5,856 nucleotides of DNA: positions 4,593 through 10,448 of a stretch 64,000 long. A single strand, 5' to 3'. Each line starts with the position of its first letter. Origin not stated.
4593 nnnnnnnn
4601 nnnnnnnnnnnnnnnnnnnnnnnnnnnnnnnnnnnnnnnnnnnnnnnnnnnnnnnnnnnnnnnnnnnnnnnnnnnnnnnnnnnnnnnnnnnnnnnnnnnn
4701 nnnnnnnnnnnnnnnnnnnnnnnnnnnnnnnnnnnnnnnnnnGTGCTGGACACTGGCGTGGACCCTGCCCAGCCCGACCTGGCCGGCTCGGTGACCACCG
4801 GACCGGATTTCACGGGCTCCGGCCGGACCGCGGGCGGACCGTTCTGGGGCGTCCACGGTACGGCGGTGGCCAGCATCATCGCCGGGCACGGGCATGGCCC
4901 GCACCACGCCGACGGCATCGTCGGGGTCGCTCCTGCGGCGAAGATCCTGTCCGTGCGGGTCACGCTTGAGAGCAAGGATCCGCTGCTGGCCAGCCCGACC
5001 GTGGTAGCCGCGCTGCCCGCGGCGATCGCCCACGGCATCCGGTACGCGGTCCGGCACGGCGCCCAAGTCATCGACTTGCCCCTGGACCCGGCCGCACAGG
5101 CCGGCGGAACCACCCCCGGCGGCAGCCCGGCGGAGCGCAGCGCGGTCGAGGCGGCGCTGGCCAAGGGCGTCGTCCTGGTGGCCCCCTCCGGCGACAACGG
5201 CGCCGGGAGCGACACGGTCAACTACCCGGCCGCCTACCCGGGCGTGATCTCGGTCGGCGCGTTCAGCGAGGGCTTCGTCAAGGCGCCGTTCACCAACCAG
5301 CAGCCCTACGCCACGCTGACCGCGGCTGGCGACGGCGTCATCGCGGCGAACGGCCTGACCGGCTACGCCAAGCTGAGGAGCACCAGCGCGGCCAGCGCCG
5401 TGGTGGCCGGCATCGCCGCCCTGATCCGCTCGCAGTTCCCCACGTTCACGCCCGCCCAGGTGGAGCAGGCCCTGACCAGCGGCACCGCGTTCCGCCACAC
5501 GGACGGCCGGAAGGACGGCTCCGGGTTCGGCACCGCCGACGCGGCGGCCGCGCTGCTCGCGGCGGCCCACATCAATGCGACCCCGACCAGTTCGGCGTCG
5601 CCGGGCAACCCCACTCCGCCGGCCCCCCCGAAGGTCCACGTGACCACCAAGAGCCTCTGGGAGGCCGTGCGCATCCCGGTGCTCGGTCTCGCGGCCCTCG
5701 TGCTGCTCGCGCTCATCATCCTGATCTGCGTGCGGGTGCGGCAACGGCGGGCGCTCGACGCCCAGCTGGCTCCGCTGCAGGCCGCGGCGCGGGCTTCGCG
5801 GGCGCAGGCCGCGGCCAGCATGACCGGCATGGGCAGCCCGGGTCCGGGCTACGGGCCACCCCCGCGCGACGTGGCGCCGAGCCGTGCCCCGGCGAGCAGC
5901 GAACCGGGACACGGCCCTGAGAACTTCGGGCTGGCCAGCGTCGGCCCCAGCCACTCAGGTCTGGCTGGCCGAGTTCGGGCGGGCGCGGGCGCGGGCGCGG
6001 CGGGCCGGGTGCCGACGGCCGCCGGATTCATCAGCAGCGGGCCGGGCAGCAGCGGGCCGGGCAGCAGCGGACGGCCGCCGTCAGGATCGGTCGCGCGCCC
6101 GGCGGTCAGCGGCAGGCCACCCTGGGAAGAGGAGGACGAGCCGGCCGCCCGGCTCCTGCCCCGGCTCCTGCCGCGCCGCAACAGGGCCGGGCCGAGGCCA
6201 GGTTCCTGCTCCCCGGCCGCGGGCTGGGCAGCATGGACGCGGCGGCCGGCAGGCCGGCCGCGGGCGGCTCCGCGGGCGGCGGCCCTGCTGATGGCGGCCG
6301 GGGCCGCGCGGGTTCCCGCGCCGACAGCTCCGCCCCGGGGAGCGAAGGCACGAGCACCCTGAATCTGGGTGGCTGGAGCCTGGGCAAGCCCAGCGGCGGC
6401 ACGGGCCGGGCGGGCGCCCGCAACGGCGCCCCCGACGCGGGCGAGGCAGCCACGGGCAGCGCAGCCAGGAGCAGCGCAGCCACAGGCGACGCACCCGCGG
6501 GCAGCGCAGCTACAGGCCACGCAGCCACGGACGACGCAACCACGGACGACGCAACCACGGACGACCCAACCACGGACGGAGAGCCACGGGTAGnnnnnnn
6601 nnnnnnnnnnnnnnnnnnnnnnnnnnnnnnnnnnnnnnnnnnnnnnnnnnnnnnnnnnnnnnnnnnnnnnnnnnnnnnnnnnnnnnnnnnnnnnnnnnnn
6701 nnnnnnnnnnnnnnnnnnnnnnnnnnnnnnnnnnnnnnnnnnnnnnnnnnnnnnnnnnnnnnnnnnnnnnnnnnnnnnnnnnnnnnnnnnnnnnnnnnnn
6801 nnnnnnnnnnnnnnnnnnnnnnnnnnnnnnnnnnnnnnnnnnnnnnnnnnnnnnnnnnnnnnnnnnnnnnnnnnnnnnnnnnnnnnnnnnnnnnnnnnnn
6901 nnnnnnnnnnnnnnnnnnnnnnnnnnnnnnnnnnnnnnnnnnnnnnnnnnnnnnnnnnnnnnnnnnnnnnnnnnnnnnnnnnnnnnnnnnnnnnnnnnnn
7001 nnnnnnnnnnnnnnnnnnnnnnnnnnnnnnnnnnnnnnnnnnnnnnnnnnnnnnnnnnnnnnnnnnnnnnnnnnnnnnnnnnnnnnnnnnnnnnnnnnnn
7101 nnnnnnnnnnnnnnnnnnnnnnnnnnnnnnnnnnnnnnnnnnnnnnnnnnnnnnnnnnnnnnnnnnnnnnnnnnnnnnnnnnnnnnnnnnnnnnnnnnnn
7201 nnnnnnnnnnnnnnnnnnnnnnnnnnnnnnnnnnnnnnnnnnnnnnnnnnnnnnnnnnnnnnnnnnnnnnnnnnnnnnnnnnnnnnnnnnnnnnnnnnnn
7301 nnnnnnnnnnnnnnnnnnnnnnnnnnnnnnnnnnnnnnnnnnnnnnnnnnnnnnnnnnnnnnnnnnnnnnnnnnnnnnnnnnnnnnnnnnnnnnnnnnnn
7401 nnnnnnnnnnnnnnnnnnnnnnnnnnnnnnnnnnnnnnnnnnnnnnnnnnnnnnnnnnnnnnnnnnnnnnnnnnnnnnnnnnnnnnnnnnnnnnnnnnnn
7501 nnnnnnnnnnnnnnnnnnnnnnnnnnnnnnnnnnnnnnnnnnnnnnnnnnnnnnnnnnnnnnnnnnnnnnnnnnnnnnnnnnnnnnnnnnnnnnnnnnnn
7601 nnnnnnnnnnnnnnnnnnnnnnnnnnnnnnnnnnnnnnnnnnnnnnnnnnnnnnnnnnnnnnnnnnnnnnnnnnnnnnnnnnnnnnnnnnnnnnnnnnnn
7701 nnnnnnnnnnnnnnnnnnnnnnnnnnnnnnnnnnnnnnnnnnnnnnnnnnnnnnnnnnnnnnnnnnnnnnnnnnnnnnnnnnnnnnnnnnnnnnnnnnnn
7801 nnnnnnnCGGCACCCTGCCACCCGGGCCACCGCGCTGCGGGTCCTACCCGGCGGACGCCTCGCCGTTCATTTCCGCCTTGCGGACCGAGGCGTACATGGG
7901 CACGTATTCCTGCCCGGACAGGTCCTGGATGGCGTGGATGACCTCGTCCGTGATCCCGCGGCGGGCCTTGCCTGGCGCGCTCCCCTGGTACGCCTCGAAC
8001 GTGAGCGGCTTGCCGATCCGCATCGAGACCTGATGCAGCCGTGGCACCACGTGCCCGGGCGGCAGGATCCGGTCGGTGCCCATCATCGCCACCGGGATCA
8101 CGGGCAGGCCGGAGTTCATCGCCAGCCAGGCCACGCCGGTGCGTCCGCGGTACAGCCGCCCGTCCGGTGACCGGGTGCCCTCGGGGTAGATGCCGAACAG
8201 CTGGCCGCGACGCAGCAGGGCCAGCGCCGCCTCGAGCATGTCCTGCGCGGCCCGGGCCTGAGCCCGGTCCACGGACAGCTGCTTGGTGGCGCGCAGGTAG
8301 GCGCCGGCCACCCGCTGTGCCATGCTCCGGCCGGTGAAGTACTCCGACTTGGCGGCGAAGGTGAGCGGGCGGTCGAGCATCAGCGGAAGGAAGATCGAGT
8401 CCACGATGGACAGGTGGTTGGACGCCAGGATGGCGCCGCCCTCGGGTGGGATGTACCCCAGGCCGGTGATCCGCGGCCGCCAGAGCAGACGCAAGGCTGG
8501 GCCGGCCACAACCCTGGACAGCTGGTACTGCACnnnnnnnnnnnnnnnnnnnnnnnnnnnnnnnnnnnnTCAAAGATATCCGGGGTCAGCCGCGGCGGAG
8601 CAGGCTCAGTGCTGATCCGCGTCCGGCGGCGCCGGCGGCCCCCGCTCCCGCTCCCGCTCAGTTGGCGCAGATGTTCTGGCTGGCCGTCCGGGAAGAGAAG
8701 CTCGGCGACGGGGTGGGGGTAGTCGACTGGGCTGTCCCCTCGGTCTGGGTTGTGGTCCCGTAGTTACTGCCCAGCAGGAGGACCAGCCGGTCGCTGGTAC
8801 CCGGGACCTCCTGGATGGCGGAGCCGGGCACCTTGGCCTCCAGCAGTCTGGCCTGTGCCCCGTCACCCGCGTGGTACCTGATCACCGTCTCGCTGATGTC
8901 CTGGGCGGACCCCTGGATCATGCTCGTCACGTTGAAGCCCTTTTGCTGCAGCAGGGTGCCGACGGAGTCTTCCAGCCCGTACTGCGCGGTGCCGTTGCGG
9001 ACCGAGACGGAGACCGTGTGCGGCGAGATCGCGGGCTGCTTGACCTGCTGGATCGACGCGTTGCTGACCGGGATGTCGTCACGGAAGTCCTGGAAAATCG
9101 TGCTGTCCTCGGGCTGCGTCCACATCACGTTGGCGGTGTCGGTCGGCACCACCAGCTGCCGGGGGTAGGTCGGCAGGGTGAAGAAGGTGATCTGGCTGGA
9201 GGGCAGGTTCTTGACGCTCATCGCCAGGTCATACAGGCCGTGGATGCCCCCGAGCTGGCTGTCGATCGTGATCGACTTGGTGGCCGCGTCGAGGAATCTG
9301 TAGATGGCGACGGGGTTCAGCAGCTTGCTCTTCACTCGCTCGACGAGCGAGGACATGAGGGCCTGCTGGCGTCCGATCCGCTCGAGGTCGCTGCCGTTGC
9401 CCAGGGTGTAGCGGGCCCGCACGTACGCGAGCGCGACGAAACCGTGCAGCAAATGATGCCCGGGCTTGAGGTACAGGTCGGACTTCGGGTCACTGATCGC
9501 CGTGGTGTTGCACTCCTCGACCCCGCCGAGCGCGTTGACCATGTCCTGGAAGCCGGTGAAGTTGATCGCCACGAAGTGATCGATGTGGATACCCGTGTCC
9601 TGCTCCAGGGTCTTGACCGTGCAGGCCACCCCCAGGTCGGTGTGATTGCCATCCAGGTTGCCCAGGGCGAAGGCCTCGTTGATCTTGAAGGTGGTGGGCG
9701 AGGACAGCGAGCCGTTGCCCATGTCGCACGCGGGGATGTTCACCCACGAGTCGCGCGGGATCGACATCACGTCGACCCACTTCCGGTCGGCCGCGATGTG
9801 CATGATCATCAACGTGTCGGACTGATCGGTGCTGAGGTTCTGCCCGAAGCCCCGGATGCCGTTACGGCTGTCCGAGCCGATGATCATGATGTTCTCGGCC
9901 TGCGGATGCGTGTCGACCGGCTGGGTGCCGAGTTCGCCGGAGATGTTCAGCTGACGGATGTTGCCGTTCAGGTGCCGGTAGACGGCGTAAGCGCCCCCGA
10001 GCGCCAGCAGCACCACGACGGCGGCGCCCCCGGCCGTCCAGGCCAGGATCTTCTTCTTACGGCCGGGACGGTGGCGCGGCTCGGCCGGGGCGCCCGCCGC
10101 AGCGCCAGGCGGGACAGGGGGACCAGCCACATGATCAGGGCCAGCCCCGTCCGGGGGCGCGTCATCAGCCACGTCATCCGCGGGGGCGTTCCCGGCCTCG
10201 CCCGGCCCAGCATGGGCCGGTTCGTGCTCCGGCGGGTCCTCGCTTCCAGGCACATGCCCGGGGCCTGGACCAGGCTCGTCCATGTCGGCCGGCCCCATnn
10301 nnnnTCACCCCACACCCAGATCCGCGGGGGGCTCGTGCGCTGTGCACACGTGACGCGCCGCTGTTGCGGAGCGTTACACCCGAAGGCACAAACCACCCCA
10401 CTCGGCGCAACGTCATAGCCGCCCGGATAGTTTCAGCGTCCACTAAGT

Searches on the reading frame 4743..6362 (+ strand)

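Call 13: search_protein_families(library=pfam, proteins=[window:4743-6362:+], max_evalue=0.001)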
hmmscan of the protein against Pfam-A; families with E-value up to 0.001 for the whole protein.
window:4743-6362:+ (539 aa): 1 family
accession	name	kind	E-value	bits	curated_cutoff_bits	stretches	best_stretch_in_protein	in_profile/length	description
PF00082.27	Peptidase_S8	-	1.3e-32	113.7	21.8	1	2-248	9-273/288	Subtilase family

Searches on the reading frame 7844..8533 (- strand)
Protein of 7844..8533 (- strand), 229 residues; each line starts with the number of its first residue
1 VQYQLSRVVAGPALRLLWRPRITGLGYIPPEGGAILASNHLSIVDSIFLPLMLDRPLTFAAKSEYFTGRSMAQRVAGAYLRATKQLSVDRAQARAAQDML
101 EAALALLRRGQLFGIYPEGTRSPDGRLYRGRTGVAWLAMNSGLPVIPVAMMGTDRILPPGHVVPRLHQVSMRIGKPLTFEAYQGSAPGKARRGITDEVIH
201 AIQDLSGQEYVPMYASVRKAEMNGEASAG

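Call 13: search_protein_families(library=pfam, proteins=[window:7844-8533:-], max_evalue=0.001)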
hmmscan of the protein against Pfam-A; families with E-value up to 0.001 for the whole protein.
window:7844-8533:- (229 aa): 1 family
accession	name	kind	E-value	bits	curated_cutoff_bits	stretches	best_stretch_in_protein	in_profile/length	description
PF01553.26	Acyltransferase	-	1.1e-24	87.1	23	1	20-150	2-131/132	Acyltransferase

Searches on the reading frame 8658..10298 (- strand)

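Call 13: search_protein_families(library=pfam, proteins=[window:8658-10298:-], max_evalue=0.001)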
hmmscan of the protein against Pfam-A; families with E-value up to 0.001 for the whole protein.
window:8658-10298:- (546 aa): 2 families
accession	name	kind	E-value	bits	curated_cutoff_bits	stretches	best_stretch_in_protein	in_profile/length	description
PF03816.19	LytR_cpsA_psr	-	3.1e-43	147.9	24.6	1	160-323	2-149/150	LytR_cpsA_psr family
PF13399.11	LytR_C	-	7.3e-13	49.7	22.2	1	428-513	1-86/86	LytR cell envelope-related transcriptional attenuator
